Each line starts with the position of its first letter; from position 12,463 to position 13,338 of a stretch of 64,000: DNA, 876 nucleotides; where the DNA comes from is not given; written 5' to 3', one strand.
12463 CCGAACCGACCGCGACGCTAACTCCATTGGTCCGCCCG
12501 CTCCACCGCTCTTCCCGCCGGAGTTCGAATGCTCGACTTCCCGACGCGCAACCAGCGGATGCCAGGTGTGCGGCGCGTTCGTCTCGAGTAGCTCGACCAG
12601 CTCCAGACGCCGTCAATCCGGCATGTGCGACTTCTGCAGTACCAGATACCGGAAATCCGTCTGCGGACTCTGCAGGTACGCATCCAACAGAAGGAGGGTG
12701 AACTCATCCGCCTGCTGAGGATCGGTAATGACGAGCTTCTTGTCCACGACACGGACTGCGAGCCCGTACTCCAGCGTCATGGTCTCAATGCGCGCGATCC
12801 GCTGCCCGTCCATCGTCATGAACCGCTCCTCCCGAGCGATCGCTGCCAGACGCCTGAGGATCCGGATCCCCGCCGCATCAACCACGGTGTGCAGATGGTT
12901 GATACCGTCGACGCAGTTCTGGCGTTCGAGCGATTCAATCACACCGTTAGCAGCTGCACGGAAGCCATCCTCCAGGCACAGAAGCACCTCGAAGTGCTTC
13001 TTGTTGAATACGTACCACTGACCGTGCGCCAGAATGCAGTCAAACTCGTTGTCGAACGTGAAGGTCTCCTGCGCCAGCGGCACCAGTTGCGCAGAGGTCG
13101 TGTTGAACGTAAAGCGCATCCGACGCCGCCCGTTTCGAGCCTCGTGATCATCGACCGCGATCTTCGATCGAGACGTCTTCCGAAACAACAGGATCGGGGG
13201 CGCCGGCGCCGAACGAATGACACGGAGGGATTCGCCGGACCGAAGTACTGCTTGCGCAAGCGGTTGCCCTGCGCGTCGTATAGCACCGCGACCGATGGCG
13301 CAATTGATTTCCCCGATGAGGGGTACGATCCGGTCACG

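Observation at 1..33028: Rhs polymorphic-toxin locus of about 33 kb: two full-length rhs genes plus an array of five orphan rhs-CT/immunity cassettes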

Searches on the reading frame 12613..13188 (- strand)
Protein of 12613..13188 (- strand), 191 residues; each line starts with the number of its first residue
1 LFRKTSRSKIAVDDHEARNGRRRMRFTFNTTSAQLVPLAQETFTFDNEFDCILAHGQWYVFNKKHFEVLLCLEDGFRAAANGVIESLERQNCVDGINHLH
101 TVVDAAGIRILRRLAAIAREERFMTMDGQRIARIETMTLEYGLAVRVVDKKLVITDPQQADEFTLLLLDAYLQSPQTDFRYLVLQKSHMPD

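Call 5: search_protein_families(library=pfam, proteins=[window:12613-13188:-], max_evalue=0.01)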
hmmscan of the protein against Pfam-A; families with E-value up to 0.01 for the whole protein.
window:12613-13188:- (191 aa): 1 family
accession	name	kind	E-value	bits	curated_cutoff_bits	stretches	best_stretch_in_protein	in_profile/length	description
PF16162.10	KwaB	-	4.9e-15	56.4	26.3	1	29-175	40-184/186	Kiwa protein KwaB-like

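Call 31: search_protein_families(library=ncbifam, proteins=[window:12613-13188:-], max_evalue=1)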
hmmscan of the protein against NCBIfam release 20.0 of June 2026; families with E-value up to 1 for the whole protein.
window:12613-13188:- (191 aa): 1 family
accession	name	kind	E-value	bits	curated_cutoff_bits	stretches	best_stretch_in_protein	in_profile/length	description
NF041623.1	KwaB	equivalog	3.4e-11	42.9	200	1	24-186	142-305/306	anti-phage protein KwaB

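Call 79: search_protein_families(library=padloc, proteins=[window:12613-13188:-], max_evalue=0.001)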
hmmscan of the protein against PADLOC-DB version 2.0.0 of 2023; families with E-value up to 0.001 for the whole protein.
window:12613-13188:- (191 aa): 9 families
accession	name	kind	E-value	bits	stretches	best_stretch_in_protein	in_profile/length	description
PDLC00223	KwaB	-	4.1e-32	109.6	1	1-177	148-322/339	DUF4868 domain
PDLC00235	KwaB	-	1.1e-13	49.3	1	33-178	157-299/312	DUF4868 domain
PDLC00233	KwaB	-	1.8e-13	48.4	1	24-187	147-312/320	DUF4868 domain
PDLC00224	KwaB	-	1.6e-10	39.2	1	41-172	157-288/302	DUF4868 domain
PDLC00237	KwaB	-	1.1e-09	36.3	1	32-183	151-299/306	DUF4868 domain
PDLC00231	KwaB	-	7.8e-08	30.2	1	34-174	152-293/305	DUF4868 domain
PDLC00234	KwaB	-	2.3e-06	25.3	1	4-181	106-280/289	DUF4868 domain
PDLC00236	KwaB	-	6e-06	23.8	1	24-119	148-243/314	DUF4868 domain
PDLC00229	KwaB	-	0.0002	19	1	24-161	116-251/282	DUF4868 domain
